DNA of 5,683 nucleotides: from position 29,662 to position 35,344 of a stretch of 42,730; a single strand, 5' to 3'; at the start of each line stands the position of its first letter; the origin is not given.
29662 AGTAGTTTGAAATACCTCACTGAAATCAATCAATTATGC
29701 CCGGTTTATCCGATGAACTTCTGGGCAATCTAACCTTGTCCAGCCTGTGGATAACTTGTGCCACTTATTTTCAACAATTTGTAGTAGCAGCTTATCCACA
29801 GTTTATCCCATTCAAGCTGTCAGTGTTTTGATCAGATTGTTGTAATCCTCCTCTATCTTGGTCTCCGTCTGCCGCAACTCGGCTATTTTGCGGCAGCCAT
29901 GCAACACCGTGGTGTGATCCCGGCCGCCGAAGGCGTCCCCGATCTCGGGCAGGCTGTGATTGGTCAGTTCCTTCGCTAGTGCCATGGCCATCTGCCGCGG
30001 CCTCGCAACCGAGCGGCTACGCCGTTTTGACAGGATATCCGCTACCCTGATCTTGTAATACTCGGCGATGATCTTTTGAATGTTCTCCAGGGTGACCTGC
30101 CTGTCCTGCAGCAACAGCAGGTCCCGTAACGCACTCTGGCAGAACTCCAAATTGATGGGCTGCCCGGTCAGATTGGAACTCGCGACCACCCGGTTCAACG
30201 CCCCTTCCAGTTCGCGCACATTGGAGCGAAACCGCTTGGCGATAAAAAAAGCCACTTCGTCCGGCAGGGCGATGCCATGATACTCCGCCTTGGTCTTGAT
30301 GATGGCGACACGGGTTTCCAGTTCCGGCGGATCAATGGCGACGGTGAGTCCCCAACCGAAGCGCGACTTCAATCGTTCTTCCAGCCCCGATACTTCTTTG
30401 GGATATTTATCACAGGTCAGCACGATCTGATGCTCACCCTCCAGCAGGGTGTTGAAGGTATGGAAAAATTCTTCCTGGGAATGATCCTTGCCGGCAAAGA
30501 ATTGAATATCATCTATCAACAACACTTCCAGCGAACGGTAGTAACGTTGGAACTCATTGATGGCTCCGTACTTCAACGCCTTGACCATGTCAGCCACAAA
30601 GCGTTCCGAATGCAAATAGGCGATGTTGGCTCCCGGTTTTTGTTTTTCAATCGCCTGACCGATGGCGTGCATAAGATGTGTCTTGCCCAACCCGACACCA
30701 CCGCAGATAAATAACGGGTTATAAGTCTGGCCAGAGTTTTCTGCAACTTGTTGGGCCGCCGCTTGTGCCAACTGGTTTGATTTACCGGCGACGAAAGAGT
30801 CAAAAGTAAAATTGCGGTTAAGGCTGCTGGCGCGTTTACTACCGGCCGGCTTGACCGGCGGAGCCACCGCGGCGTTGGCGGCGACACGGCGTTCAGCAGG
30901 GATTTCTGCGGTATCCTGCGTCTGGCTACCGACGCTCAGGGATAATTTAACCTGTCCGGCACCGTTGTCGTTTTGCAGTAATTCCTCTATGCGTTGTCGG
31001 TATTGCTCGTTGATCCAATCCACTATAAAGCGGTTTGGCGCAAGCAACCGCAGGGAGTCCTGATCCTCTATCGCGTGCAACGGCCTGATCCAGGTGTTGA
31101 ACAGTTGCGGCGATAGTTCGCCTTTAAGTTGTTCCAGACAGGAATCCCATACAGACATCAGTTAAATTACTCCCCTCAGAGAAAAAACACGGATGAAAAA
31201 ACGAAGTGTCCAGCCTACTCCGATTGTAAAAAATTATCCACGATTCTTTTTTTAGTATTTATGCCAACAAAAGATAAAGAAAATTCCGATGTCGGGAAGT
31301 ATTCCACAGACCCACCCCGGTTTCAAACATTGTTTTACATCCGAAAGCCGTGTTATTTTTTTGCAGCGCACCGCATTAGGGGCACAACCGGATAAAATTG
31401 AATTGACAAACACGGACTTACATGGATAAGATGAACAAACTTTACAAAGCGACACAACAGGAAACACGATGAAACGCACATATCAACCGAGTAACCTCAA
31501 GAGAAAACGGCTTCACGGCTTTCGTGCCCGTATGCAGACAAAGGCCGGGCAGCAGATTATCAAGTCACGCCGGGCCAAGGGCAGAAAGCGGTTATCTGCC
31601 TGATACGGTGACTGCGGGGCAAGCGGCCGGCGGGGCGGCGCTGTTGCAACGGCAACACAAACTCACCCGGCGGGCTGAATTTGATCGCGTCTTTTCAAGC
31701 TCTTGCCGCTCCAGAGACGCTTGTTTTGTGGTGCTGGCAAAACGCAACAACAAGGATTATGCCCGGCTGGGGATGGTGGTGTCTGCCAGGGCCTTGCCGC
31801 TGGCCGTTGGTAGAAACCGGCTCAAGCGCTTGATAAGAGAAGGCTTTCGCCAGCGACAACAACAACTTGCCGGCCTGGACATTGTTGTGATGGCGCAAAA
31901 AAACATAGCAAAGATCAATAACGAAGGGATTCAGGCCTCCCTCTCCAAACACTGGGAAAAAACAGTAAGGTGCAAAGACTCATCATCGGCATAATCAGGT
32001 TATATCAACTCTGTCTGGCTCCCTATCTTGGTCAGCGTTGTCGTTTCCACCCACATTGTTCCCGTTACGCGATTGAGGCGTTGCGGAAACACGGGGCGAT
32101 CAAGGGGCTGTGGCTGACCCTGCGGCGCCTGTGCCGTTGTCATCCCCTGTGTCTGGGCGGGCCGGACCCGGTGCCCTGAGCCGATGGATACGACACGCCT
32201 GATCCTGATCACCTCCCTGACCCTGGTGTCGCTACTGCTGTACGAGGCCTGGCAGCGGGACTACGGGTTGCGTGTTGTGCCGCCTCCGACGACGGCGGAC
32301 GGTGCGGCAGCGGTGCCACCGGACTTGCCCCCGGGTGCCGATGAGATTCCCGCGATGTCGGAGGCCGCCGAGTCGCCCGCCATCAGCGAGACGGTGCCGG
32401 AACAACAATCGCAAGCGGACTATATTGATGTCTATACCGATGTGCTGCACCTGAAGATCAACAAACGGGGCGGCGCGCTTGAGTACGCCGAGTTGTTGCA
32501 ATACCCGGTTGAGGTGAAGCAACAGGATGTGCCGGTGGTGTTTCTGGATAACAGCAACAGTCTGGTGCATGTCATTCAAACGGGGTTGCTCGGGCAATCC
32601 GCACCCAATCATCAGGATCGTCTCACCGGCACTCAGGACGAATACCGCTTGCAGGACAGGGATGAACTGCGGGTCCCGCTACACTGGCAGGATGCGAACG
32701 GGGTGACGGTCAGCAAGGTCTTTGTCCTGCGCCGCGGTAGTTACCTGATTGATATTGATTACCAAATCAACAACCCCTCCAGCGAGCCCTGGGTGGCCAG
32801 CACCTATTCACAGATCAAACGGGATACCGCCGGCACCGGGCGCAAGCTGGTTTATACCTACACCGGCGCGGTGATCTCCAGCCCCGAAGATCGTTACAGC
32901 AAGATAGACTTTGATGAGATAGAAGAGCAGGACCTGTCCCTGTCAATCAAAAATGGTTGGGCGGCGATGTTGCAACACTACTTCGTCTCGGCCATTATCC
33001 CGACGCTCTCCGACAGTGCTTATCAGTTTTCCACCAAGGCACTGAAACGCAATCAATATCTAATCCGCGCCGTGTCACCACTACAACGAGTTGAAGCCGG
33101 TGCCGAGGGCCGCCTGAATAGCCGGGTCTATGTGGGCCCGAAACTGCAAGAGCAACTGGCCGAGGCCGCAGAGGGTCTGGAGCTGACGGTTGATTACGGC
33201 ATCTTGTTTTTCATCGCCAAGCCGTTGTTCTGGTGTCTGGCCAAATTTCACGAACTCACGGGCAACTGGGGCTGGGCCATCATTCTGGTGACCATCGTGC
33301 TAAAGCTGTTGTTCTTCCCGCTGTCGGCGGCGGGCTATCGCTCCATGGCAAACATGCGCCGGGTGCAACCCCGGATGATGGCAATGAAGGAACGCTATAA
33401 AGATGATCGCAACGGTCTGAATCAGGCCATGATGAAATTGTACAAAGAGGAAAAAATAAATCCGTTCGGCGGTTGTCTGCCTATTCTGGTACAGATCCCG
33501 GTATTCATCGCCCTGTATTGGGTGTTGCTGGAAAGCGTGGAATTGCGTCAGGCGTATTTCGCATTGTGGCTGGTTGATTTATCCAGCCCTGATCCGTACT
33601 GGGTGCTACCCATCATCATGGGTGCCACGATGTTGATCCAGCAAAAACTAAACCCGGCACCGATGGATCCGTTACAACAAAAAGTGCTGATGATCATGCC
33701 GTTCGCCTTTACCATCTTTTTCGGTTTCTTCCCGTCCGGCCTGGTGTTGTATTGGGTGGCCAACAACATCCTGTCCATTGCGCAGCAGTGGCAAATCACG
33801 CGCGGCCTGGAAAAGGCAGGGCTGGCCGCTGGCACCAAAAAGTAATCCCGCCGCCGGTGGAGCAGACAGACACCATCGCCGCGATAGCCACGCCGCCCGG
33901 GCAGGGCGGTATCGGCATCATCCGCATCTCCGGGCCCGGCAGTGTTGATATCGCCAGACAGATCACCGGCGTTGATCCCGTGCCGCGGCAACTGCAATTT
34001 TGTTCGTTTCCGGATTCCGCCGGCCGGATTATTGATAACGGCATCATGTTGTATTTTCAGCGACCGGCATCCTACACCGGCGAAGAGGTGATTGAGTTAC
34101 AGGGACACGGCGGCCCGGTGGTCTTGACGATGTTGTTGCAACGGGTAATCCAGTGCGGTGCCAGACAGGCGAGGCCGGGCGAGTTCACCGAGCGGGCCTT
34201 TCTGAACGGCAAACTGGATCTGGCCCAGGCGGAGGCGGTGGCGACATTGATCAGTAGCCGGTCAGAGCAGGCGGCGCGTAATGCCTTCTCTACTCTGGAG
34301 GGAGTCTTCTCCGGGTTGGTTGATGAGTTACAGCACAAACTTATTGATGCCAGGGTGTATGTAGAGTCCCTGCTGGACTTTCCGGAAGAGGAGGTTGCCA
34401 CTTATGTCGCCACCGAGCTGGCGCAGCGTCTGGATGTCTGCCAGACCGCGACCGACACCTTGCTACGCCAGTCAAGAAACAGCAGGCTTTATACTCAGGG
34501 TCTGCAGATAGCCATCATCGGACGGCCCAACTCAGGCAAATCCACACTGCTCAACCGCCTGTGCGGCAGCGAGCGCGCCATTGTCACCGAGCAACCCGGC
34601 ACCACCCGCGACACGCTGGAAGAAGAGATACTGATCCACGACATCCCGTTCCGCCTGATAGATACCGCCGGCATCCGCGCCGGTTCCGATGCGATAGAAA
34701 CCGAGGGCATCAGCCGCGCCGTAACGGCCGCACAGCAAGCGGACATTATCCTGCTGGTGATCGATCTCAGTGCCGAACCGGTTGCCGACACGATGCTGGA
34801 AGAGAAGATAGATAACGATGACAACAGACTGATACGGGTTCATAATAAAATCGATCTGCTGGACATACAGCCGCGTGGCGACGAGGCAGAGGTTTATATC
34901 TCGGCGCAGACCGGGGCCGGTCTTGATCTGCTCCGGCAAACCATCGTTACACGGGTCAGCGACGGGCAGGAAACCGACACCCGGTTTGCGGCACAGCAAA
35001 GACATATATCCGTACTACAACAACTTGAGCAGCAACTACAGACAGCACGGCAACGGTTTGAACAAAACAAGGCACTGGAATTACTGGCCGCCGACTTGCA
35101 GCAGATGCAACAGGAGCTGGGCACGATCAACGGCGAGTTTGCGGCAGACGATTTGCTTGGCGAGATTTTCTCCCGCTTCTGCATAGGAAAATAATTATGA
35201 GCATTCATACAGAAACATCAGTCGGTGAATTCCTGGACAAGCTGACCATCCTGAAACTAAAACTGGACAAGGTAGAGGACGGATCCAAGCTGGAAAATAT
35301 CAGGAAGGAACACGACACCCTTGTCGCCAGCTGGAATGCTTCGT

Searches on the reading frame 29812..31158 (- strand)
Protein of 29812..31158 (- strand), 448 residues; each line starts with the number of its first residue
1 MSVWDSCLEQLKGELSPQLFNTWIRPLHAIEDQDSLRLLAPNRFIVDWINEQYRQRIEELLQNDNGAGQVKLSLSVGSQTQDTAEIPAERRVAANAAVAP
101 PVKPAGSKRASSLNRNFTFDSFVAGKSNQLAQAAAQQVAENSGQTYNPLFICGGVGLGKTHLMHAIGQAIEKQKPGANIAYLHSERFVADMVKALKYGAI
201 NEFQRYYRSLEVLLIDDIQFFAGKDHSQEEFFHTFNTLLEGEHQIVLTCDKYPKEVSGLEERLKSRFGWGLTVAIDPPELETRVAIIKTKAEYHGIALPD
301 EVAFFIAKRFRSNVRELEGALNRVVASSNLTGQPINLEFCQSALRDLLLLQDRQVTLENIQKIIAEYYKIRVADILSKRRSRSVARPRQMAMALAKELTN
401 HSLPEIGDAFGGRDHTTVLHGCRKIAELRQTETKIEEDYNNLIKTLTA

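Call 111: search_solved_structures(query=window:29812-31158:-, max_evalue=1e-10)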
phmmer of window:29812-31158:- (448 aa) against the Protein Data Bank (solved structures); distinct sequences matched with E-value up to 1e-10: 11.
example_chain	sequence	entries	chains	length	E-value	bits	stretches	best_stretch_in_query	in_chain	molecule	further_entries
8btg_A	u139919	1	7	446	6.2e-115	387.9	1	2-438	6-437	Chromosomal replication initiator protein DnaA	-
8bv3_A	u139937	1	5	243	5.4e-78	266.2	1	112-348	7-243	Chromosomal replication initiator protein DnaA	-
2z4r_A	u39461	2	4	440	7.8e-64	219.6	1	98-427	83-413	Chromosomal replication initiator protein dnaA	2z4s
1l8q_A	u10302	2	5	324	3.1e-63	217.6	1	113-435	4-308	Chromosomal replication initiator protein dnaA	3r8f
2hcb_A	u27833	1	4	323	3.6e-63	217.4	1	113-435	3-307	Chromosomal replication initiator protein dnaA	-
1j1v_A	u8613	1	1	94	2.2e-44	155.5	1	355-447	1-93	Chromosomal replication initiator protein dnaA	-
2e0g_A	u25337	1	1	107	1.7e-15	60.3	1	1-99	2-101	Chromosomal replication initiator protein dnaA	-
3sc3_A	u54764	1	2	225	1e-13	54.5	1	117-345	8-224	Putative DNA replication regulator Hda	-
3bos_A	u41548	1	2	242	1.1e-13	54.3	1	117-345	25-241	Putative DNA replication factor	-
5x06_E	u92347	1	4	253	2.1e-13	53.4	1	116-342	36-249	DnaA regulatory inactivator Hda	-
3pvp_A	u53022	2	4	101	1.3e-12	50.9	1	356-428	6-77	Chromosomal replication initiator protein dnaA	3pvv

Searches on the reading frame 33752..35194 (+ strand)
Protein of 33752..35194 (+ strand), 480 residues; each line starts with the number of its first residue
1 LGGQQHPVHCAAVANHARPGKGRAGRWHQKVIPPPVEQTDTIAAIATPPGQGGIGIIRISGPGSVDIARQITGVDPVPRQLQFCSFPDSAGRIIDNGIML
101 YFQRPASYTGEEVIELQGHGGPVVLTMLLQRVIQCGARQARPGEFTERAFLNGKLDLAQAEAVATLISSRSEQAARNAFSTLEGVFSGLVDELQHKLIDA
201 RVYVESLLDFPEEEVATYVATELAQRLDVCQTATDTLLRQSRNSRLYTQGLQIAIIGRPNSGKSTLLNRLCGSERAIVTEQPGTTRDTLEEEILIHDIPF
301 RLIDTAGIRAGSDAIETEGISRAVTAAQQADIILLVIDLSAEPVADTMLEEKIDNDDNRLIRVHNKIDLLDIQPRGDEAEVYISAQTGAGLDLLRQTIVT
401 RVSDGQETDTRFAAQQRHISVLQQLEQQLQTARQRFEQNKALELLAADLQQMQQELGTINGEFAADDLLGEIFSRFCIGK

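Call 110: search_solved_structures(query=window:33752-35194:+, max_evalue=1e-10)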
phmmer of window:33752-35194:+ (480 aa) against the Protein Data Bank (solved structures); distinct sequences matched with E-value up to 1e-10: 22.
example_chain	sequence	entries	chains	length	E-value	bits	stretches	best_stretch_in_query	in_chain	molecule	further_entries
9hip_A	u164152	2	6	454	2.3e-109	369.6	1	38-480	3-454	tRNA modification GTPase MnmE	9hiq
1xzp_A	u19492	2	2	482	1.6e-84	287.7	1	35-480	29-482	Probable tRNA modification GTPase trmE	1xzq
3gee_A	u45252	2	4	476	1.7e-78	267.9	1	41-480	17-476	tRNA modification GTPase mnmE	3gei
3geh_A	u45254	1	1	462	5.5e-77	262.9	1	39-480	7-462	tRNA modification GTPase mnmE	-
3j8g_X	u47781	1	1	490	1.4e-34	123.2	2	251-372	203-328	GTPase Der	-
5dn8_A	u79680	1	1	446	4.7e-33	118.1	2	249-423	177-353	GTPase Der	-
1mky_A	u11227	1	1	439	2.2e-31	112.6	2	247-370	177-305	Probable GTP-binding protein engA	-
9bs0_W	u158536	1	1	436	6.8e-29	104.4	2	169-338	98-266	GTPase Der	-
4dcs_A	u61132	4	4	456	1.3e-28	103.5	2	246-340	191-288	GTP-BINDING PROTEIN ENGA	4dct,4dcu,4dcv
2hjg_A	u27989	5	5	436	1.5e-28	103.2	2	248-340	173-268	GTP-binding protein engA | GTPase Der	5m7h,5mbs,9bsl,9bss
1xzp_B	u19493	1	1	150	1.3e-27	100.2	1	26-155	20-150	Probable tRNA modification GTPase trmE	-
1xzq_B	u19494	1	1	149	3.2e-27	98.9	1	26-154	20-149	Probable tRNA modification GTPase trmE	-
6xrs_A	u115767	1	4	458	3e-26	95.7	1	253-346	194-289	GTPase Der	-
1rfl_A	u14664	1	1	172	1.1e-25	93.8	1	246-398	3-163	Probable tRNA modification GTPase trmE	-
2gj8_A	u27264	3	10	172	2.6e-25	92.6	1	249-398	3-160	tRNA modification GTPase trmE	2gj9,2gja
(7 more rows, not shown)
